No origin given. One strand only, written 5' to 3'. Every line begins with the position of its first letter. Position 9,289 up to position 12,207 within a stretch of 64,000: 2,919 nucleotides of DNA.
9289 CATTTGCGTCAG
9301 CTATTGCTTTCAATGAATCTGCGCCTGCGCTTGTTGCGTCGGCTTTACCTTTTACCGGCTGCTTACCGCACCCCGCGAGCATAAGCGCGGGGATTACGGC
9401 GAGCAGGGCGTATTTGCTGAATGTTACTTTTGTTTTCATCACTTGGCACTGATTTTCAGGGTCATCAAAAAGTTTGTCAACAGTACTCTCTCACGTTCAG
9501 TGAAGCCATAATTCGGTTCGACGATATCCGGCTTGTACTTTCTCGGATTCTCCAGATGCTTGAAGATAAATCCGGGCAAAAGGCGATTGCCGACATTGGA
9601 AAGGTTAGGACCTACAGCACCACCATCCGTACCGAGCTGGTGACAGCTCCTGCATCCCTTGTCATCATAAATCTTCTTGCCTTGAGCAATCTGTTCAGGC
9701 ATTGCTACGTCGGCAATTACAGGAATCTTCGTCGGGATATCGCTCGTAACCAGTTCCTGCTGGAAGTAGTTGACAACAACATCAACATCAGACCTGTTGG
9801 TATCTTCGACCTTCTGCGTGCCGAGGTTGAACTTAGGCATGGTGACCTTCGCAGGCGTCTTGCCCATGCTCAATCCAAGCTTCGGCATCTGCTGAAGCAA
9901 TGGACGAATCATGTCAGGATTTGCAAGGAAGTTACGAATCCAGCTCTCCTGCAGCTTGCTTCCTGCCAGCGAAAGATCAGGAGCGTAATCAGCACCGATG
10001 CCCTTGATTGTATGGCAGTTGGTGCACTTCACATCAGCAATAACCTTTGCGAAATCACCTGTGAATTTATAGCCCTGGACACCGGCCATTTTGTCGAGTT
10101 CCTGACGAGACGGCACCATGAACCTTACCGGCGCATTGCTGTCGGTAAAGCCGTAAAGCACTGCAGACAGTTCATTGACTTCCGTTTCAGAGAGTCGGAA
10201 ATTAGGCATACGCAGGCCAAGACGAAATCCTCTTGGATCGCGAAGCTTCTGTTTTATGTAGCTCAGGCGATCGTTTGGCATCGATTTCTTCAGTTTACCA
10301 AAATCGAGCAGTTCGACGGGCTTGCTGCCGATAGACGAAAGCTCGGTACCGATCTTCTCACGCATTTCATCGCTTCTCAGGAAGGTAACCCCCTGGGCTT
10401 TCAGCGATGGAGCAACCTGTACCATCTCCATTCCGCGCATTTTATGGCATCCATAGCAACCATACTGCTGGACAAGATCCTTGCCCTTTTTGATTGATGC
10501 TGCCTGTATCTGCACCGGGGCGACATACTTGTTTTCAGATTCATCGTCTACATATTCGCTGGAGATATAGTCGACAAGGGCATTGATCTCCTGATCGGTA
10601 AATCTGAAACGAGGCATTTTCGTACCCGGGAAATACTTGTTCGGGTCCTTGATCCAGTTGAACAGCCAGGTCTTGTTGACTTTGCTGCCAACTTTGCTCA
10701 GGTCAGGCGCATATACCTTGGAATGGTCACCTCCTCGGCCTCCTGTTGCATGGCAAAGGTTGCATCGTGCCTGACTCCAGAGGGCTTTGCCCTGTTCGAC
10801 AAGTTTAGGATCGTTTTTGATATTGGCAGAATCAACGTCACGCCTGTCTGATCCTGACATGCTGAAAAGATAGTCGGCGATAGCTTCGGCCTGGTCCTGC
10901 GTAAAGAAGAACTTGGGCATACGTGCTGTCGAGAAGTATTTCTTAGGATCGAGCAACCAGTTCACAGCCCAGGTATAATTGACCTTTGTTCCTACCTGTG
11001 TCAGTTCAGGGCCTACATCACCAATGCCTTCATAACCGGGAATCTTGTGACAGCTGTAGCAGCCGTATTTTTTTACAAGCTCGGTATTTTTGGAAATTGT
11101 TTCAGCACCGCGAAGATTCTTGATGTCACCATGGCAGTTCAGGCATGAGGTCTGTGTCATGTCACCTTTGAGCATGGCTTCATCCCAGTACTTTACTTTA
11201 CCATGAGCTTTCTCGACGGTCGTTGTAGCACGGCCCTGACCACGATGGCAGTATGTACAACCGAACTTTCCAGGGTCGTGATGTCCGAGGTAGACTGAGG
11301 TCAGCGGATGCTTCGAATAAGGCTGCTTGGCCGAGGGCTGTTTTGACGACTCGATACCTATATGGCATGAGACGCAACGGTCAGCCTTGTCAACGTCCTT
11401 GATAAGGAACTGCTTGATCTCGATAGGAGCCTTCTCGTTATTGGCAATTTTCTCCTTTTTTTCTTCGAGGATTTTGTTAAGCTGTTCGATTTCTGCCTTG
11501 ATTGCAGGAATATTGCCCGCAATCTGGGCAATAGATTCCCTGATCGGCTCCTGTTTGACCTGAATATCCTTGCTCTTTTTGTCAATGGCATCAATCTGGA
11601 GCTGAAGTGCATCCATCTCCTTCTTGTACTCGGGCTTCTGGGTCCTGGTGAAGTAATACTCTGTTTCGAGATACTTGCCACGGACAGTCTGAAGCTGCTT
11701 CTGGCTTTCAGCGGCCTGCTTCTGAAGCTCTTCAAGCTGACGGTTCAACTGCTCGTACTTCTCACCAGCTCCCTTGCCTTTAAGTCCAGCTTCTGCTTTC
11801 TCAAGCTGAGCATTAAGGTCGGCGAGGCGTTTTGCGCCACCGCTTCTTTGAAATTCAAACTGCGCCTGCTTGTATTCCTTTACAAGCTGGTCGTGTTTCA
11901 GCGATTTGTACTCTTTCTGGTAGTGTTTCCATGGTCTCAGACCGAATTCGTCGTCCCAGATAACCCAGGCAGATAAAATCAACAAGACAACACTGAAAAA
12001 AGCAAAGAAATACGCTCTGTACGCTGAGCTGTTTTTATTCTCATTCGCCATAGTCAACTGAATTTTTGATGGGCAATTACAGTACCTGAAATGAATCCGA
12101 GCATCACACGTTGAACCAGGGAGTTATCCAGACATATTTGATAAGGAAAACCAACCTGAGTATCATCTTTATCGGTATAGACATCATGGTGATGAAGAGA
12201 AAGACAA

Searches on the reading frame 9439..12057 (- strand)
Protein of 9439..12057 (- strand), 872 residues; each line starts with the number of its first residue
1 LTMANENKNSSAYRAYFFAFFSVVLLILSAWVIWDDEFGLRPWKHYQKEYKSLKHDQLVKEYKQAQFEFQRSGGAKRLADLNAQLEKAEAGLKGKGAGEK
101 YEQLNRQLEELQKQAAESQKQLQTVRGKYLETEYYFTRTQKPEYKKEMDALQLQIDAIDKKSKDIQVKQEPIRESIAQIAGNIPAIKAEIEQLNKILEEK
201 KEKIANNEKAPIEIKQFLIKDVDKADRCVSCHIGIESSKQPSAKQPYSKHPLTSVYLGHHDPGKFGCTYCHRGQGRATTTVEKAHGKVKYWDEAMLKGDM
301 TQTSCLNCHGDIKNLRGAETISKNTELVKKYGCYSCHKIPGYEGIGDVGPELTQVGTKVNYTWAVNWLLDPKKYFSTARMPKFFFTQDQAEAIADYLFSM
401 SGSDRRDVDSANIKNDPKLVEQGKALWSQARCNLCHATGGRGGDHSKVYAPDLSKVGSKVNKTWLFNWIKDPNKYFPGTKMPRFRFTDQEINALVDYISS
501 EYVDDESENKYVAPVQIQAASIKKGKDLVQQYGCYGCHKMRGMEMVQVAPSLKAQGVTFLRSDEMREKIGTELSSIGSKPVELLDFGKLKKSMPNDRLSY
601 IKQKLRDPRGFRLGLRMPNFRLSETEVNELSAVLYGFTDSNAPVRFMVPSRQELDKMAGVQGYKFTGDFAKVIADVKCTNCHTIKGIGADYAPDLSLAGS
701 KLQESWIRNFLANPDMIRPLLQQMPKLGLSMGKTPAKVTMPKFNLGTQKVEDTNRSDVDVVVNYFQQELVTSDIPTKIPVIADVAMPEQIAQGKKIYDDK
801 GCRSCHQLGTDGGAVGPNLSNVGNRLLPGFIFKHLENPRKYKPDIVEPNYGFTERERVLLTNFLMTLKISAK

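Call 6: search_protein_families(library=pfam, proteins=[window:9439-12057:-], max_evalue=0.001)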
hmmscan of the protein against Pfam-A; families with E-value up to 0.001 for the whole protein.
window:9439-12057:- (872 aa): 7 families
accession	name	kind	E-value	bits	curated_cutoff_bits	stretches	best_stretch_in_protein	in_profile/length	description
PF00034.26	Cytochrom_C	-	8e-35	120.5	21.3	2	420-500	1-88/90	Cytochrome c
PF13442.11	Cytochrome_CBB3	-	1.1e-28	99.8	27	2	420-498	3-68/68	Cytochrome C oxidase, cbb3-type, subunit III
PF02433.20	FixO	-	1.2e-18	67.8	29.6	2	446-489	99-142/219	Cytochrome C oxidase, mono-heme subunit/FixO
PF14537.11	Cytochrom_c3_2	-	4.1e-09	37.2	25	0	298-338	22-65/79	Cytochrome c3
PF14522.11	Cytochrome_C7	-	3.5e-08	33.6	24.8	0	300-338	11-49/67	Cytochrome c7 and related cytochrome c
PF13435.11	Cytochrome_C554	-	5.9e-06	27.6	20.8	0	267-337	2-83/84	Cytochrome c554 and c-prime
PF22113.1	Mtrc-MtrF_II-IV_dom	-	3.4e-05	23.9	30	0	220-311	76-165/176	Outer membrane cytochrome MtrC/MtrF-like, domains II/IV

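Call 60: search_solved_structures(query=window:9439-12057:-, max_evalue=0.001)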
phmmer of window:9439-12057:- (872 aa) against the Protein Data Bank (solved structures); distinct sequences matched with E-value up to 0.001: 2.
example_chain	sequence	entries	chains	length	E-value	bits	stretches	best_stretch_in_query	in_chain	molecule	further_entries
9l08_A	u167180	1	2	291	4.5e-09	38.2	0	788-824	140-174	Covalently Connected Cytochrome c555 trimer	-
9wcx_U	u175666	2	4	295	0.00078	20.9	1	330-456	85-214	Cytochrome bc1 complex cytochrome c subunit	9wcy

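Call 69: find_homologous_proteins(query=window:9439-12057:-, max_evalue=1e-10)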
Query window:9439-12057:- (872 aa): 366 proteins with E <= 1e-10 among 8000 candidates; the best 120 are listed.
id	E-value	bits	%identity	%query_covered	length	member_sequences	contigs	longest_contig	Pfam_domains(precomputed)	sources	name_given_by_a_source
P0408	0.0e+0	1892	92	100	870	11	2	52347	PF14537.12,PF02433.21,PF13442.12,PF00034.27,PF14522.12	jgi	jgi:mono/diheme cytochrome c family protein/predicted nucleic acid-binding Zn-ribbon protein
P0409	0.0e+0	1647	79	100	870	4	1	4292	PF14537.12,PF13435.12,PF02433.21,PF13442.12,PF00034.27,PF14522.12,PF22113.2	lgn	-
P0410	0.0e+0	1640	79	100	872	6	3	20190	PF14537.12,PF02433.21,PF13442.12,PF00034.27,PF14522.12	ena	-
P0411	0.0e+0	1625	79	100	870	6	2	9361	PF14537.12,PF02433.21,PF13442.12,PF00034.27,PF14522.12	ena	-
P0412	0.0e+0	1616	78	100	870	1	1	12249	PF14537.12,PF13435.12,PF02433.21,PF13442.12,PF00034.27,PF14522.12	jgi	jgi:mono/diheme cytochrome c family protein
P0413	0.0e+0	1616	78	100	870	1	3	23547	PF14537.12,PF13435.12,PF02433.21,PF13442.12,PF00034.27,PF14522.12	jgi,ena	-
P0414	0.0e+0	1616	78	100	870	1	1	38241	PF14537.12,PF13435.12,PF02433.21,PF13442.12,PF00034.27,PF14522.12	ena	-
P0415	0.0e+0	1615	77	100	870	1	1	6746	PF14537.12,PF13435.12,PF02433.21,PF13442.12,PF00034.27,PF14522.12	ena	-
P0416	0.0e+0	1613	78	100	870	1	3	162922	PF14537.12,PF13435.12,PF02433.21,PF13442.12,PF00034.27,PF14522.12,PF22113.2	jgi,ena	jgi:cbb3-type cytochrome oxidase cytochrome c subunit/predicted nucleic acid-binding Zn-ribbon prote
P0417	0.0e+0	1610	77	100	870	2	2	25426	PF14537.12,PF13435.12,PF02433.21,PF13442.12,PF00034.27,PF14522.12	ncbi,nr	ncbi:MAG: c-type cytochrome [Chlorobiaceae bacterium]|nr:c-type cytochrome [Chlorobiaceae bacterium]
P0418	0.0e+0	1603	76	100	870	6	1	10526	PF14537.12,PF02433.21,PF13442.12,PF00034.27,PF14522.12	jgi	jgi:mono/diheme cytochrome c family protein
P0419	0.0e+0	1599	77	100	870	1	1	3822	PF14537.12,PF13435.12,PF02433.21,PF13442.12,PF00034.27,PF14522.12,PF22113.2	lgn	-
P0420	0.0e+0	1573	75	100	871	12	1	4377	PF14537.12,PF13435.12,PF02433.21,PF13442.12,PF00034.27,PF14522.12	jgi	jgi:cbb3-type cytochrome oxidase cytochrome c subunit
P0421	0.0e+0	1568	74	100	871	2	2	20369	PF14537.12,PF02433.21,PF13442.12,PF00034.27,PF14522.12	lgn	-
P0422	0.0e+0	1560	75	100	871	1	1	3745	PF14537.12,PF13435.12,PF02433.21,PF13442.12,PF00034.27,PF14522.12,PF22113.2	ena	-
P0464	0.0e+0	1023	52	99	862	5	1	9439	PF14537.12,PF02433.21,PF13442.12,PF00034.27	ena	-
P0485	2.0e-231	789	42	95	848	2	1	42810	PF14537.12,PF02433.21,PF13442.12,PF00034.27,PF14522.12,PF22113.2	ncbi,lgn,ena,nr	ncbi:MAG: c-type cytochrome [Candidatus Glassbacteria bacterium]|nr:c-type cytochrome [Candidatus Gl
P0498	2.7e-213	729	41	99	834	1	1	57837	PF14537.12,PF02433.21,PF13442.12,PF00034.27,PF14522.12,PF22113.2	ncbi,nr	ncbi:MAG: c-type cytochrome [Desulfobacterales bacterium]|nr:c-type cytochrome [Desulfobacterales ba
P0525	2.0e-100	355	28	97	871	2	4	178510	PF14537.12,PF02433.21,PF13442.12,PF00034.27,PF14522.12,PF22113.2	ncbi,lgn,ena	ncbi:MAG: hypothetical protein C4326_03600 [Ignavibacteria bacterium]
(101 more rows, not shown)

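Call 70: find_encoding_contigs(protein=P0485, flank=10000, max_places=1)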
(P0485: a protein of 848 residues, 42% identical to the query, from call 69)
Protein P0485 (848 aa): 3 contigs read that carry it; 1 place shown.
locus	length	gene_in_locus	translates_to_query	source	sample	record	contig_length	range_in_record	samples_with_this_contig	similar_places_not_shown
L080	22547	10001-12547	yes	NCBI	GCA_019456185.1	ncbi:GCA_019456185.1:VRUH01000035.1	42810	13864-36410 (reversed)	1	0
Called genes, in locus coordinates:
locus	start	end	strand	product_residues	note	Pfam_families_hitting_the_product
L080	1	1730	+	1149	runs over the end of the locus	PF00384:Molybdopterin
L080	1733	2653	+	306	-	PF09459:EB_dh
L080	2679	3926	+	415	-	PF13187:Fer4_9 (faint), PF12797:Fer4_2 (faint), PF13237:Fer4_10 (weak), PF13247:Fer4_11, PF12838:Fer4_7 (weak)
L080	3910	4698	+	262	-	PF02613:Nitrate_red_del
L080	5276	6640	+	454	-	-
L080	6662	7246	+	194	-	PF13620:CarboxypepD_reg (weak), PF13715:CarbopepD_reg_2 (weak), PF14686:fn3_3 (weak)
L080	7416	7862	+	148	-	PF00355:Rieske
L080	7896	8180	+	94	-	PF12838:Fer4_7 (weak), PF13183:Fer4_8 (faint), PF12797:Fer4_2 (weak), PF00037:Fer4 (weak), PF13237:Fer4_10, PF14697:Fer4_21, PF12838:Fer4_7, PF13187:Fer4_9 (weak), +3 more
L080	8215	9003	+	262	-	PF00033:Cytochrome_B, PF14358:DUF4405, PF13631:Cytochrom_B_N_2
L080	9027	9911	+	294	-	PF00032:Cytochrom_B_C (weak)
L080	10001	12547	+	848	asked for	PF14522:Cytochrome_C7 (faint), PF14537:Cytochrom_c3_2 (faint), PF22113:Mtrc-MtrF_II-IV_dom (faint), PF02433:FixO (faint), PF00034:Cytochrom_C, PF13442:Cytochrome_CBB3 (weak), PF00034:Cytochrom_C, PF13442:Cytochrome_CBB3 (weak)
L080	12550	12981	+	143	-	PF13442:Cytochrome_CBB3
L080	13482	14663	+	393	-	PF02811:PHP (faint)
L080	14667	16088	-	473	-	PF10518:TAT_signal (faint), PF00884:Sulfatase, PF16347:SGSH_C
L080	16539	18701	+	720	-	PF02065:Melibiase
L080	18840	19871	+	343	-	-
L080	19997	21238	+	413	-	PF01208:URO-D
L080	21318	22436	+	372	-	PF02445:NadA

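Call 71: find_encoding_contigs(protein=P0498, flank=10000, max_places=1)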
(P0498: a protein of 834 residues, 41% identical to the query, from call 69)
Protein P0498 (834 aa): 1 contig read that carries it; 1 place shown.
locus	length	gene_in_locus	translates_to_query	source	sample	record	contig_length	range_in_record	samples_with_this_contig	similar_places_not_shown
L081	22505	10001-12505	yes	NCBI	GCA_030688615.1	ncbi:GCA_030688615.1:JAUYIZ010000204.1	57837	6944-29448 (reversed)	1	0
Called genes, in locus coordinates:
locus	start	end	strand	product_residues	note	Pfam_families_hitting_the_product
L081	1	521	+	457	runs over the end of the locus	PF00072:Response_reg, PF00158:Sigma54_activat, PF14532:Sigma54_activ_2, PF00004:AAA (weak), PF25601:AAA_lid_14, PF02954:HTH_8 (weak)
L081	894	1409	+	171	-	-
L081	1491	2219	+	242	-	PF09459:EB_dh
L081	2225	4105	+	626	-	PF13473:Cupredoxin_1, PF00116:COX2 (weak), PF12801:Fer4_5 (weak)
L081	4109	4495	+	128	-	PF13473:Cupredoxin_1, PF00116:COX2 (weak), PF00127:Copper-bind (faint)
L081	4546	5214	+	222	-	PF17210:SdrD_B (weak), PF13620:CarboxypepD_reg (weak)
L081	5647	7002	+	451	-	-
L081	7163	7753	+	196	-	PF14686:fn3_3, PF13620:CarboxypepD_reg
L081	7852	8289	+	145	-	PF00355:Rieske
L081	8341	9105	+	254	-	PF00033:Cytochrome_B, PF14358:DUF4405, PF13631:Cytochrom_B_N_2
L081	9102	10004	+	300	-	PF00032:Cytochrom_B_C (weak)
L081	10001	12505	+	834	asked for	PF02433:FixO (faint), PF14522:Cytochrome_C7 (faint), PF14537:Cytochrom_c3_2 (faint), PF22113:Mtrc-MtrF_II-IV_dom (faint), PF00034:Cytochrom_C, PF13442:Cytochrome_CBB3 (weak)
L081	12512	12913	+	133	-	PF13442:Cytochrome_CBB3, PF00034:Cytochrom_C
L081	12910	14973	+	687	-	PF00672:HAMP, PF08448:PAS_4 (weak), PF13426:PAS_9 (weak), PF02518:HATPase_c, PF00072:Response_reg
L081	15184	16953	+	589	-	PF13191:AAA_16, PF13245:AAA_19 (faint), PF13604:AAA_30 (weak), PF00004:AAA (weak), PF13401:AAA_22, PF01471:PG_binding_1 (weak)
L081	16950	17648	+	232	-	PF16537:T2SSB (weak)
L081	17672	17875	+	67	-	PF13484:Fer4_16 (faint), PF12797:Fer4_2 (weak), PF00037:Fer4 (weak), PF13237:Fer4_10, PF14697:Fer4_21 (weak), PF12800:Fer4_4 (faint), PF12838:Fer4_7, PF13187:Fer4_9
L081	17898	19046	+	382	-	PF01855:POR_N, PF02780:Transketolase_C (weak), PF17147:PFOR_II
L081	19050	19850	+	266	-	PF02775:TPP_enzyme_C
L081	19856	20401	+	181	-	PF01558:POR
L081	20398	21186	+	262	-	PF04055:Radical_SAM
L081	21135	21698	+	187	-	PF06969:HemN_C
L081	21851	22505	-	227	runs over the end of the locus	PF14512:TM1586_NiRdase (faint), PF00881:Nitroreductase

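Call 72: find_encoding_contigs(protein=P0525, flank=10000, max_places=1)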
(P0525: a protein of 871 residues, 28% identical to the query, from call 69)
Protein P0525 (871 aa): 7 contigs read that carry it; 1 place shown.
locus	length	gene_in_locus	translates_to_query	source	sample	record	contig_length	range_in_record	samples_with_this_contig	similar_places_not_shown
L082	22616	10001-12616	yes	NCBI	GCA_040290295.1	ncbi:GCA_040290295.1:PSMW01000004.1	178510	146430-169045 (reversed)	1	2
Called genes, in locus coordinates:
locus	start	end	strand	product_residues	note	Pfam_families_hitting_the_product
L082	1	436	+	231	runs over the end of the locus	PF01509:TruB_N, PF16198:TruB_C_2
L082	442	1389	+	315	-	PF06574:FAD_syn, PF01687:Flavokinase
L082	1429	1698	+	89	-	PF00312:Ribosomal_S15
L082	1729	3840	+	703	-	PF01138:RNase_PH, PF03725:RNase_PH_C, PF03726:PNPase, PF01138:RNase_PH, PF00013:KH_1, PF00575:S1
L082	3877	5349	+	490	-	PF13505:OMP_b-brl (weak), PF18884:TSP3_bac, PF00691:OmpA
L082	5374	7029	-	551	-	PF10079:Rossmann-like_BshC, PF24850:CC_BshC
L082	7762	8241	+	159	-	PF00355:Rieske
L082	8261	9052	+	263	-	PF00033:Cytochrome_B, PF14358:DUF4405 (weak), PF13631:Cytochrom_B_N_2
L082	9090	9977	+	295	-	PF00032:Cytochrom_B_C (weak)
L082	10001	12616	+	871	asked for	PF02433:FixO (faint), PF22113:Mtrc-MtrF_II-IV_dom (faint), PF14522:Cytochrome_C7 (faint), PF14537:Cytochrom_c3_2 (faint), PF00034:Cytochrom_C, PF13442:Cytochrome_CBB3 (weak)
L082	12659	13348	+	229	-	PF13715:CarbopepD_reg_2 (faint), PF09430:EMC7_beta-sandw (weak), PF13620:CarboxypepD_reg, PF22904:NOMO1-like_2nd (faint)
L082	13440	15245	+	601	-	PF00115:COX1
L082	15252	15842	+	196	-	PF00510:COX3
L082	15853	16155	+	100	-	PF03626:COX4_pro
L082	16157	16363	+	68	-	-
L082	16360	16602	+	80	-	-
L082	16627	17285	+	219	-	PF00116:COX2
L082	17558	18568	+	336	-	PF02628:COX15-CtaA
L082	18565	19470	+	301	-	PF01040:UbiA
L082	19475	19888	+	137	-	PF04238:DUF420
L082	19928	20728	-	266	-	PF01048:PNP_UDP_1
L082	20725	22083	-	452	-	PF01773:Nucleos_tra2_N, PF07670:Gate, PF07662:Nucleos_tra2_C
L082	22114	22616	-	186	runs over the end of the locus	PF00265:TK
